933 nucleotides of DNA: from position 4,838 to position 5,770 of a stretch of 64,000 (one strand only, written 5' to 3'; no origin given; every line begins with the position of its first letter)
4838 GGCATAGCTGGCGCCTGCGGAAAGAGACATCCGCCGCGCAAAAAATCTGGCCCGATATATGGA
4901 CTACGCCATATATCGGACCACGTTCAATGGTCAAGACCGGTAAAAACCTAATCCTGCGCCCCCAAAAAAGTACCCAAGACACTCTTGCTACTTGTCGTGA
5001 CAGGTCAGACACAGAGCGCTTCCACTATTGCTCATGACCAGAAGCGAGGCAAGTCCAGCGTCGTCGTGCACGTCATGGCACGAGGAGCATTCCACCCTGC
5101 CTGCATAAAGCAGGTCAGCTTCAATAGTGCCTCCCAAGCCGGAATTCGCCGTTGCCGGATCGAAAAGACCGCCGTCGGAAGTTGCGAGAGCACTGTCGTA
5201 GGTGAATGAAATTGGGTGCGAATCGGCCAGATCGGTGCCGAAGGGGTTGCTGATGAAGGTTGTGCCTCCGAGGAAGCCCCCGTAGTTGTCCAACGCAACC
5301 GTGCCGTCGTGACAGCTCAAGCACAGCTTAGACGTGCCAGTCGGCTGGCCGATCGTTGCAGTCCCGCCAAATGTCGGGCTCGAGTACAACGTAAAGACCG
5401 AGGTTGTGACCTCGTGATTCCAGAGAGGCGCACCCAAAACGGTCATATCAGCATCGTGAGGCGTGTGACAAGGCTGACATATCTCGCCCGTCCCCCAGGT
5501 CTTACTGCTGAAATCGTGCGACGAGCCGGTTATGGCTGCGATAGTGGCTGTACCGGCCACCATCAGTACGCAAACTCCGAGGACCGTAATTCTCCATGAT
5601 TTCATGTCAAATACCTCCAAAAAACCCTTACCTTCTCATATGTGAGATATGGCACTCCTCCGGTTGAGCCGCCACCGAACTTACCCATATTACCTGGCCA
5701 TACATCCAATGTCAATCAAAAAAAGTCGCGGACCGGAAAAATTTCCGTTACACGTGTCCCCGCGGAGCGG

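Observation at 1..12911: Ten co-oriented genes that look like a trans-envelope electron conduit built from non-canonical parts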

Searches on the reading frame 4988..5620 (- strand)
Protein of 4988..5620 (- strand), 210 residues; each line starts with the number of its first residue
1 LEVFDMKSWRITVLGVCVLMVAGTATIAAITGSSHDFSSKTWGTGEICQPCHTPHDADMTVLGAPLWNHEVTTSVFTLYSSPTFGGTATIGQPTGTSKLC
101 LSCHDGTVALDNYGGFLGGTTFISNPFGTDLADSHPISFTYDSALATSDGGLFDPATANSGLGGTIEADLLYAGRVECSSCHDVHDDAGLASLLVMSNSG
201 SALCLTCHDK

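Call 5: search_protein_families(library=pfam, proteins=[window:4988-5620:-], max_evalue=0.01)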
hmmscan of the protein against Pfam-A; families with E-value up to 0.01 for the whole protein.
window:4988-5620:- (210 aa): 4 families
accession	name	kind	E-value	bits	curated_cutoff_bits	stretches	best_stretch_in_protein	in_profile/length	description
PF09699.15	Paired_CXXCH_1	-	1.1e-11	44.6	20.6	1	177-210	8-38/41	Doubled CXXCH motif (Paired_CXXCH_1)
PF14522.11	Cytochrome_C7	-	6e-06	26.4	24.8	0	34-109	4-53/67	Cytochrome c7 and related cytochrome c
PF14537.11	Cytochrom_c3_2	-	1.1e-05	26.2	25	0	172-209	54-79/79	Cytochrome c3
PF24734.1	DUF7685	-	0.00022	21.5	27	0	94-109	21-37/43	Domain of unknown function (DUF7685)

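Call 6: search_protein_families(library=ncbifam, proteins=[window:4988-5620:-], max_evalue=0.01)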
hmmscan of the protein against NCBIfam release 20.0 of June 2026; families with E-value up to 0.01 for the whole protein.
window:4988-5620:- (210 aa): 6 families
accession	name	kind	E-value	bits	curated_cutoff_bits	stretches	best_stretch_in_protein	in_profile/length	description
TIGR01905.1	paired_CXXCH_1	subfamily_domain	1e-08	34.9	25.2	1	177-209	8-37/41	doubled CXXCH domain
TIGR03508.1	decahem_SO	subfamily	2.7e-05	23.8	192.2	1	172-209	140-175/258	DmsE family decaheme c-type cytochrome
NF041028.1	decahem_GSU2203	exception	0.00046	19.5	325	1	174-209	173-208/317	GSU2203 family decaheme c-type cytochrome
NF049875.1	NetB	exception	0.0015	18.4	380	0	168-210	156-197/211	Nrf-like electron transfer protein NetB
TIGR03507.1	decahem_SO1788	subfamily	0.0032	16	209.3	0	175-209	269-303/672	OmcA/MtrC family decaheme c-type cytochrome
TIGR03146.1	cyt_nit_nrfB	equivalog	0.0097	16.2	166.6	0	172-208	106-141/145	cytochrome c nitrite reductase pentaheme subunit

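Call 7: search_solved_structures(query=window:4988-5620:-, max_evalue=10, show_alignments=3)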
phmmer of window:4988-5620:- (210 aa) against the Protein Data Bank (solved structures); distinct sequences matched with E-value up to 10: 2.
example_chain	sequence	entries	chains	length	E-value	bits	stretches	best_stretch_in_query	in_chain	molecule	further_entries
9yuq_N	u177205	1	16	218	1.8e-22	83.5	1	11-210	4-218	Putative multiheme cytochrome c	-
7tfs_A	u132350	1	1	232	3e-20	76.3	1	14-210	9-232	Cytochrome c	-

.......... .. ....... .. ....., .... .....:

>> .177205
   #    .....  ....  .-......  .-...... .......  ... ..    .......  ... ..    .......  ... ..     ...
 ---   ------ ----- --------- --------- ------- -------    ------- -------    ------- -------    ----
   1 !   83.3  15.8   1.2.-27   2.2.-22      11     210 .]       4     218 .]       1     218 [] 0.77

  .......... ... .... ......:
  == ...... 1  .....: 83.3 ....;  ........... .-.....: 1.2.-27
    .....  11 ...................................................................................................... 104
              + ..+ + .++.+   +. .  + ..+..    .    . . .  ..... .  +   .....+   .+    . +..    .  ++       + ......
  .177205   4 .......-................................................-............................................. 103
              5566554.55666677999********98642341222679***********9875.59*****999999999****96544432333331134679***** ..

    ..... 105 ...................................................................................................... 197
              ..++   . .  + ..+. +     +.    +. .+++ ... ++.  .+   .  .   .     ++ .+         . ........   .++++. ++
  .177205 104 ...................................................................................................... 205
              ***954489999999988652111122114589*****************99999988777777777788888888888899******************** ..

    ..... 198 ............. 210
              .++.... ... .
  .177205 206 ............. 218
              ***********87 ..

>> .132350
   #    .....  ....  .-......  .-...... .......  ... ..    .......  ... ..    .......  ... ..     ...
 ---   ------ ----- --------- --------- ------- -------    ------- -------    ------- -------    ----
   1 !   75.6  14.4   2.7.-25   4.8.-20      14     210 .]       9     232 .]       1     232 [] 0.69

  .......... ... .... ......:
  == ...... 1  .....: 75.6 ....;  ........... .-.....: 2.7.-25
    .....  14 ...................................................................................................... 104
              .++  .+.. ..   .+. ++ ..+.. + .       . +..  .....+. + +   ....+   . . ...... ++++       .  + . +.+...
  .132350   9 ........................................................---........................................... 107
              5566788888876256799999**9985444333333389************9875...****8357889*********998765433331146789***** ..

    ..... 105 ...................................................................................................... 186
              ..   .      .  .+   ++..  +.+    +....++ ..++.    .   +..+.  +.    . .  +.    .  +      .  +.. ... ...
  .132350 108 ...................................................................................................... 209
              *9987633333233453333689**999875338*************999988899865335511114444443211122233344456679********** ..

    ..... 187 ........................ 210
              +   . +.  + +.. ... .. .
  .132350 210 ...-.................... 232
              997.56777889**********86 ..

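Call 17: find_encoding_contigs(protein=window:4988-5620:-, flank=10000, max_places=6)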
Protein window:4988-5620:- (210 aa): no gene with exactly this product is on record in the collection.

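Call 18: find_homologous_proteins(query=window:4988-5605:-, max_evalue=0.00001)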
Query window:4988-5605:- (205 aa): 7728 proteins with E <= 0.00001 among 8000 candidates; the best 120 are listed.
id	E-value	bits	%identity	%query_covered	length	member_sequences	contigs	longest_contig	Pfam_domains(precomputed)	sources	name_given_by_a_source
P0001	2.0e-133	461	100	100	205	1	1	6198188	PF09699.16,PF14537.12,PF14522.12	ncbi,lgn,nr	ncbi:MAG: cytochrome c3 family protein [Phycisphaerales bacterium]|nr:MAG: cytochrome c3 family prot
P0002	3.4e-91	323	69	100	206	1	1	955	PF09699.16,PF14522.12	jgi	-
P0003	2.8e-89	317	69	100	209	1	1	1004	PF09699.16,PF14522.12,PF22113.2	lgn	-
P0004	5.7e-89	316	69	100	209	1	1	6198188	PF09699.16,PF14522.12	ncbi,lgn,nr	ncbi:MAG: cytochrome c3 family protein [Phycisphaerales bacterium]|nr:MAG: cytochrome c3 family prot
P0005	8.8e-89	315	69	100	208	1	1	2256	PF09699.16,PF14522.12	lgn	-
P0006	3.9e-88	313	68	100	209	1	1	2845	PF09699.16,PF14537.12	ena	-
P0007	3.5e-87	310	68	98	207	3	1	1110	PF09699.16,PF14522.12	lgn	-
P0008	5.2e-86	306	68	100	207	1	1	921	PF09699.16,PF14522.12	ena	-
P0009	1.6e-85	304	67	100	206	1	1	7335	PF09699.16,PF14537.12,PF14522.12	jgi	-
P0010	3.6e-84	300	66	97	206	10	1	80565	PF09699.16,PF14537.12,PF14522.12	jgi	jgi:predicted CXXCH cytochrome family protein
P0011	7.6e-84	299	67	98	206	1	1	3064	PF09699.16,PF14537.12,PF14522.12,PF22113.2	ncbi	-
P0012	4.3e-83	296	64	100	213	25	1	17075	PF09699.16,PF14537.12,PF14522.12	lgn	-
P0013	3.3e-82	293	65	100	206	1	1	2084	PF09699.16,PF14522.12,PF22113.2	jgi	jgi:predicted CXXCH cytochrome family protein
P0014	1.0e-81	292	64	99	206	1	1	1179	PF09699.16,PF14522.12,PF22113.2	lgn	-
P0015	1.3e-81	292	67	98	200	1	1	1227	PF09699.16,PF14522.12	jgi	jgi:predicted CXXCH cytochrome family protein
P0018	2.8e-81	290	69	89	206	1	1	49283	PF09699.16,PF14522.12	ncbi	ncbi:cytochrome c3 family protein [Planctomycetota bacterium]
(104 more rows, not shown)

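Call 19: find_encoding_contigs(protein=window:4988-5605:-, flank=10000, max_places=6)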
Protein window:4988-5605:- (205 aa): 1 contig read that carries it; 1 place shown.
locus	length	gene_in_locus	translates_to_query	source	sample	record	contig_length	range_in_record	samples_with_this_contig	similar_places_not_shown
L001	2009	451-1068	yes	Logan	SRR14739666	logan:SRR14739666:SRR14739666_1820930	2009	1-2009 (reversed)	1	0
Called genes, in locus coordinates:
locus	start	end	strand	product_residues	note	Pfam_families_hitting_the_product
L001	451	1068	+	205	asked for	PF14537:Cytochrom_c3_2 (faint), PF14522:Cytochrome_C7 (faint), PF09699:Paired_CXXCH_1 (weak)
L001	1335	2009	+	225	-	?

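Call 20: find_related_loci(query=window:4988-5605:-, collection=genome_contigs, flank=10000)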
Query window:4988-5605:- (205 aa) in genome_contigs; peptide patterns used: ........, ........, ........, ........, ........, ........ (x = any residue, [..] = any of these).
600 stretches matched a pattern (row limit reached: there are more); 522 encode a relative of the query (tblastn E <= 1e-3); the best 80 are kept; 79 distinct loci.
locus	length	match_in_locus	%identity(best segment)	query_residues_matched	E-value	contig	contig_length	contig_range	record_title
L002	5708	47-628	67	13-205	4e-80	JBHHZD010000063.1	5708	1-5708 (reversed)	MAG: Gemmatimonadota bacterium isolate Maj_1_bin.60 NODE_7920_length_5708_cov_11.005130, whole genome shotgun sequence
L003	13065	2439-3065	58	1-205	1e-78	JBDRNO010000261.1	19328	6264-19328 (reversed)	MAG: Bacteroidota bacterium isolate MEGAHIT-group-1.892 k141_4227028, whole genome shotgun sequence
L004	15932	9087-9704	59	1-205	1e-77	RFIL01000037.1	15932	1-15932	MAG: Calditrichaeota bacterium isolate J075 k99_33468, whole genome shotgun sequence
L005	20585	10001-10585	64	13-205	1e-76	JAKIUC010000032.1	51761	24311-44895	MAG: Melioribacteraceae bacterium isolate D96SM.bin.9 NODE_481_length_51761_cov_5.454595, whole genome shotgun sequence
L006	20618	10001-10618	58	1-205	6e-77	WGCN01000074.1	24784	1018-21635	MAG: Calditrichales bacterium isolate S144_8_esom k151_217162, whole genome shotgun sequence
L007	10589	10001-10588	61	13-204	9e-76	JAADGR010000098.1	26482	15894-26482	MAG: Calditrichota bacterium isolate M_MetaBat.126 contig-127_2456, whole genome shotgun sequence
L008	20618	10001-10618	60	1-205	1e-75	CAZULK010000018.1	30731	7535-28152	MAG TPA_asm: uncultured Melioribacteraceae bacterium isolate SRP162660_co1_280 genome assembly, contig: NODE_392_length_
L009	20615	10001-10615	60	1-205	5e-75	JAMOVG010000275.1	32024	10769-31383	MAG: Desulfobacteraceae bacterium isolate PIR-30_metabat1_scaf2bin.094 PIR-30_scaffold_431_c1, whole genome shotgun sequ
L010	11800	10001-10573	63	16-205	4e-75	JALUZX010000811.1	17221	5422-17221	MAG: Planctomycetota bacterium isolate 132-544_metabat1_scaf2bin.052 132-544_scaffold_770_c1, whole genome shotgun seque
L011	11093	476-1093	59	1-205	9e-75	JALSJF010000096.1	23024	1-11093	MAG: Cyclobacteriaceae bacterium isolate 354-166_metabat2_scaf2bin.076 354-166_scaffold_2108_c1, whole genome shotgun se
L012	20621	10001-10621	60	1-205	1e-74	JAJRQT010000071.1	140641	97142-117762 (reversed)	MAG: Bacteroidetes bacterium isolate Dive100_bin10.8 k141_465601, whole genome shotgun sequence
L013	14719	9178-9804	58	1-205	8e-75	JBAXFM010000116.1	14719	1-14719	MAG: Bacteroidota bacterium isolate ELA271 MAG271_116, whole genome shotgun sequence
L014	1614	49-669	59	1-205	1e-77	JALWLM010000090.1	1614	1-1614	MAG: Crocinitomicaceae bacterium isolate M17_metabat2_scaf2bin.061 M17_NODE_122851_length_1614_cov_2.786147, whole genom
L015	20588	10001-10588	62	11-205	4e-74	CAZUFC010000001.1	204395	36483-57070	MAG TPA_asm: uncultured bacterium isolate SRP141376_co4_129 genome assembly, contig: NODE_46_length_204395_cov_8.622233,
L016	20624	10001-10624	60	1-204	5e-74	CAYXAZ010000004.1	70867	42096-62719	MAG TPA_asm: uncultured Flavobacteriaceae bacterium isolate SRP128015_co3_161 genome assembly, contig: NODE_166_length_7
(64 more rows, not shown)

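Call 71: find_encoding_contigs(protein=P0010, flank=10000, max_places=2)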
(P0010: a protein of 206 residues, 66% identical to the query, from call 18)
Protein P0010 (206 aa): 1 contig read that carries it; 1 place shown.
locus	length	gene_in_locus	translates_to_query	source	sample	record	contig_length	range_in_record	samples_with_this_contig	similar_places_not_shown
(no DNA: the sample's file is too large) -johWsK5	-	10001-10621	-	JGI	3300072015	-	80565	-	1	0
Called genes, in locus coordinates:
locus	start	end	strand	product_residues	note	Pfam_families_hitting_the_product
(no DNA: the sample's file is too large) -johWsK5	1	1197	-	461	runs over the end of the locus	PF03264:Cytochrom_NNT (weak), PF14537:Cytochrom_c3_2 (faint), PF14522:Cytochrome_C7 (weak)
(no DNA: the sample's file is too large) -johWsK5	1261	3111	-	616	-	PF02508:Rnf-Nqr, PF14522:Cytochrome_C7 (faint), PF14537:Cytochrom_c3_2 (faint), PF09699:Paired_CXXCH_1, PF22113:Mtrc-MtrF_II-IV_dom (weak), PF09699:Paired_CXXCH_1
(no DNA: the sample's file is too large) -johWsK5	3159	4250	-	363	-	PF00111:Fer2, PF00970:FAD_binding_6, PF00175:NAD_binding_1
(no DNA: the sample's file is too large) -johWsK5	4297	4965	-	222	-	PF02508:Rnf-Nqr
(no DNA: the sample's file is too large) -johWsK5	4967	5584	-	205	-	PF04205:FMN_bind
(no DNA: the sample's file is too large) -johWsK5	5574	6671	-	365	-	PF03116:NQR2_RnfD_RnfE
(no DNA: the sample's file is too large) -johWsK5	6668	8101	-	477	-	PF05896:NQRA_N (weak), PF24836:NQRA_2nd (weak), PF13237:Fer4_10, PF00037:Fer4 (faint), PF12838:Fer4_7 (weak), PF13183:Fer4_8 (weak), PF13187:Fer4_9, PF13534:Fer4_17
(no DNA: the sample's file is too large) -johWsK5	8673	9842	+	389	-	-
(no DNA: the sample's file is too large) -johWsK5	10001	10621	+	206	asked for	PF14537:Cytochrom_c3_2 (faint), PF14522:Cytochrome_C7 (faint), PF09699:Paired_CXXCH_1 (weak)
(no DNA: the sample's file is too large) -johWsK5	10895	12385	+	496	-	PF01436:NHL (faint), PF17170:DUF5128 (faint)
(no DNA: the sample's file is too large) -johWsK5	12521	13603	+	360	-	PF09699:Paired_CXXCH_1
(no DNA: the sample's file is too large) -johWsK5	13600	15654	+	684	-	-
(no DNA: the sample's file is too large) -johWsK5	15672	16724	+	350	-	PF08450:SGL (faint), PF25021:TEN_NHL (faint), PF01436:NHL (faint), PF17170:DUF5128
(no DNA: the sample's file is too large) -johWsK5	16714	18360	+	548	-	PF14522:Cytochrome_C7 (faint), PF14537:Cytochrom_c3_2 (faint), PF13435:Cytochrome_C554 (faint), PF09699:Paired_CXXCH_1 (weak)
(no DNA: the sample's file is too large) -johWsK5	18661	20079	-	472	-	-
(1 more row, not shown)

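Call 72: find_encoding_contigs(protein=P0018, flank=10000, max_places=2)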
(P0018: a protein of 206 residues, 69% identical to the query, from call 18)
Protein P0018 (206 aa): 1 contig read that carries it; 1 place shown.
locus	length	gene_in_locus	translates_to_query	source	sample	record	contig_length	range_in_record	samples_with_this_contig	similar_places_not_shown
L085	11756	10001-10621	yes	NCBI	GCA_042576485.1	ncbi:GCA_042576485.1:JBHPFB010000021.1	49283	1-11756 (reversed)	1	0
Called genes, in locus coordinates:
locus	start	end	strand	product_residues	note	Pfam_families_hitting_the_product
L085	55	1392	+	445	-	PF02085:Cytochrom_CIII (faint), PF14522:Cytochrome_C7 (faint), PF14537:Cytochrom_c3_2 (faint), PF09699:Paired_CXXCH_1, PF22113:Mtrc-MtrF_II-IV_dom (weak), PF09699:Paired_CXXCH_1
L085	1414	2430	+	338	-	PF00515:TPR_1 (faint), PF07719:TPR_2 (faint), PF13181:TPR_8 (faint), PF13431:TPR_17 (faint), PF14561:TPR_20 (faint), PF23914:TPR_CcmH_CycH (faint), PF14559:TPR_19, PF13414:TPR_11 (weak), +5 more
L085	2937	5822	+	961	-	PF02085:Cytochrom_CIII (faint), PF09699:Paired_CXXCH_1 (faint), PF14522:Cytochrome_C7 (faint), PF22113:Mtrc-MtrF_II-IV_dom (faint), PF03264:Cytochrom_NNT (faint), PF22678:Cytochrom_c_NrfB-like (weak), PF14537:Cytochrom_c3_2 (weak), PF01292:Ni_hydr_CYTB (weak)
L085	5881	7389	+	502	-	PF03264:Cytochrom_NNT, PF14522:Cytochrome_C7 (faint), PF14537:Cytochrom_c3_2 (faint)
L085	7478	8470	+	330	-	PF07719:TPR_2 (faint), PF13181:TPR_8 (faint), PF13424:TPR_12 (faint), PF13428:TPR_14 (faint), PF13432:TPR_16 (weak), PF00515:TPR_1 (faint), PF22113:Mtrc-MtrF_II-IV_dom (weak), PF13435:Cytochrome_C554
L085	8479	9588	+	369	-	-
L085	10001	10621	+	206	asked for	PF14522:Cytochrome_C7 (faint), PF09699:Paired_CXXCH_1 (weak)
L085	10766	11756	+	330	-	?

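Call 95: find_encoding_contigs(protein=P0004, flank=10000, max_places=2)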
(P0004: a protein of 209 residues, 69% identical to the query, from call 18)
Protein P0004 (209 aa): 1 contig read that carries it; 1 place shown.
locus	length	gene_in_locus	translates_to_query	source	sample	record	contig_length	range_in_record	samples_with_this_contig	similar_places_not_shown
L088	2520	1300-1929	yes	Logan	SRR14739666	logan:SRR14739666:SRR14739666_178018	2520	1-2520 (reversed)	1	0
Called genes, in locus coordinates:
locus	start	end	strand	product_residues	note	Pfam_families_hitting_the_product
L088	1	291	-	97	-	?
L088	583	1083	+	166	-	-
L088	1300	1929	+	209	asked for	PF14522:Cytochrome_C7 (faint), PF09699:Paired_CXXCH_1 (weak)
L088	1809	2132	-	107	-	-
